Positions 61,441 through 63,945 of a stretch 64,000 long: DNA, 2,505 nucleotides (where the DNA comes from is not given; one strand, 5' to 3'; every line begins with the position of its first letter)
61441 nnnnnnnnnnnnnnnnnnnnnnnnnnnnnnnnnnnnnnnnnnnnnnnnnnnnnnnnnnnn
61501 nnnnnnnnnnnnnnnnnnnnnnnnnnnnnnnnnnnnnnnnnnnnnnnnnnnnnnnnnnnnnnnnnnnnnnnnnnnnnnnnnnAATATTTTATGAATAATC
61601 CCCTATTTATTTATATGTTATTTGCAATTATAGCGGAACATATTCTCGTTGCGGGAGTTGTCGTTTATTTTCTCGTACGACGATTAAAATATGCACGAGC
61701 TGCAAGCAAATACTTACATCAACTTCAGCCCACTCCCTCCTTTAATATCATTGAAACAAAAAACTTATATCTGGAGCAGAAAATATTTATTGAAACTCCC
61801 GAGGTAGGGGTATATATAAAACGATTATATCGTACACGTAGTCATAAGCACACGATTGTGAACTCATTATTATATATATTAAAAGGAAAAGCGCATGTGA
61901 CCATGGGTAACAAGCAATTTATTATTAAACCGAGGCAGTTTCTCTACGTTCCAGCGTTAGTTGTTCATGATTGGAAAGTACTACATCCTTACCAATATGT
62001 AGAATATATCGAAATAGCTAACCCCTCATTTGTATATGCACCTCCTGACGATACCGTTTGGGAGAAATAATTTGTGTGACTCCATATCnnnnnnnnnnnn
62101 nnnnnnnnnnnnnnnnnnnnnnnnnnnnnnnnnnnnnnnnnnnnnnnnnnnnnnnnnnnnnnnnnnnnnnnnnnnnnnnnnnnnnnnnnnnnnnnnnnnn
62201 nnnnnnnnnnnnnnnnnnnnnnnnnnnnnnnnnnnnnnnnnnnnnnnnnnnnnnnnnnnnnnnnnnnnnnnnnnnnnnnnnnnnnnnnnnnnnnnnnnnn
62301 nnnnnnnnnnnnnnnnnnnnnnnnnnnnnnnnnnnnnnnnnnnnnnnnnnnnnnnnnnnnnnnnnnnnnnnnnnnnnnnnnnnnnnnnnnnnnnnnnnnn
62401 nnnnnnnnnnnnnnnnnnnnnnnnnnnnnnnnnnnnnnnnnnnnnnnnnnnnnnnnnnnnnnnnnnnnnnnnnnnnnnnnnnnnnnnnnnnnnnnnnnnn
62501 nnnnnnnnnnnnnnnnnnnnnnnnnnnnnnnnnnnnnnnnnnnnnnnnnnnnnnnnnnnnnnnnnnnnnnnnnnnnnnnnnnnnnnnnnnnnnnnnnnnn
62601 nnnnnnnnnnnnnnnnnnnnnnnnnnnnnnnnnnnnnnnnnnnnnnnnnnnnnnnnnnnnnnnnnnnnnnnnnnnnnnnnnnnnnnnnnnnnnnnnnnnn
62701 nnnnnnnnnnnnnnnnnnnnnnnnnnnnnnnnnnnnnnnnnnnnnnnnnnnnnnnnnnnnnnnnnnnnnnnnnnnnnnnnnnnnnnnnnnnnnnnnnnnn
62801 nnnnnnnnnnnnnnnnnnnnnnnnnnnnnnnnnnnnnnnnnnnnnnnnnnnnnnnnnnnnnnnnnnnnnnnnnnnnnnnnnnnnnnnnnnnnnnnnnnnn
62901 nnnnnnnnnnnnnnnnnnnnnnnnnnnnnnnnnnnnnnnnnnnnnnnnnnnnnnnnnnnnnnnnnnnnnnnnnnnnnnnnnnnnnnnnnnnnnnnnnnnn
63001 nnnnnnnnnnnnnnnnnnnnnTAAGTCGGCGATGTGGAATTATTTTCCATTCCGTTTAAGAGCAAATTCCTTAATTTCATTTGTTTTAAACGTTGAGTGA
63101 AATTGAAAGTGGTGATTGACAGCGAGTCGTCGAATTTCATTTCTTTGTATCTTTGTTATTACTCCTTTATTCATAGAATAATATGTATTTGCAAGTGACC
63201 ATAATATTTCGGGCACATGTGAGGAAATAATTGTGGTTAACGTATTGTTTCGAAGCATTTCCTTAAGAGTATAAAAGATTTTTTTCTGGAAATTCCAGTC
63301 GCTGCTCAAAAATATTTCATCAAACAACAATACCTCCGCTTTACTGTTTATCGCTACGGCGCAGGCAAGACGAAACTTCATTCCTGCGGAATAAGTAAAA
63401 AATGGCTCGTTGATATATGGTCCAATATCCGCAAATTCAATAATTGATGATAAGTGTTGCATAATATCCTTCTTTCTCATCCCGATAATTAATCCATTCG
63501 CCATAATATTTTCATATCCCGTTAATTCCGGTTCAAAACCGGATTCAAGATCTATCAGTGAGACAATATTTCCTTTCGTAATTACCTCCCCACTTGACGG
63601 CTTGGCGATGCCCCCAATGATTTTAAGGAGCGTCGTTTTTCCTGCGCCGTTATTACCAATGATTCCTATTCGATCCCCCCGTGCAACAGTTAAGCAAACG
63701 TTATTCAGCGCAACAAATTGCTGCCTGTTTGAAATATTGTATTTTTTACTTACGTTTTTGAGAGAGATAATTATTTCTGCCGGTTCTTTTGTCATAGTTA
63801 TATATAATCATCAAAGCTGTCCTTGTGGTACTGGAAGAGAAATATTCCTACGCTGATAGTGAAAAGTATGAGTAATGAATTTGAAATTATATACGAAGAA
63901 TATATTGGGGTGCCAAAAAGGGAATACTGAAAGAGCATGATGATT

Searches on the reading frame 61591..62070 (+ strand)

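Call 21: search_protein_families(library=pfam, proteins=[window:61591-62070:+])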
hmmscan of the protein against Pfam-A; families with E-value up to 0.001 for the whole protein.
window:61591-62070:+ (159 aa): 1 family
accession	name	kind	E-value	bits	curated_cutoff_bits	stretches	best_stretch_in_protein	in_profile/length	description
PF07883.17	Cupin_2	-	5e-07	29.8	27.2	1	84-129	13-57/70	Cupin domain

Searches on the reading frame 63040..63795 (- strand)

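Call 21: search_protein_families(library=pfam, proteins=[window:63040-63795:-])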
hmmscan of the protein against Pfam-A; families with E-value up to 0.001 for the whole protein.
window:63040-63795:- (251 aa): 4 families
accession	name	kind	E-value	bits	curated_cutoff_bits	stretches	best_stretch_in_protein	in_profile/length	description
PF00005.33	ABC_tran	-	8.6e-20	72.2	25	1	30-161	1-135/137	ABC transporter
PF13304.12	AAA_21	-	3.2e-07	31.1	27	0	44-68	3-33/304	AAA domain, putative AbiEii toxin, Type IV TA system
PF13175.12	AAA_15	-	8.6e-05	22.8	32.1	0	45-66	28-49/374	AAA ATPase domain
PF00006.31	ATP-synt_ab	-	0.00041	20.5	29.5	1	32-65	6-36/213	ATP synthase alpha/beta family, nucleotide-binding domain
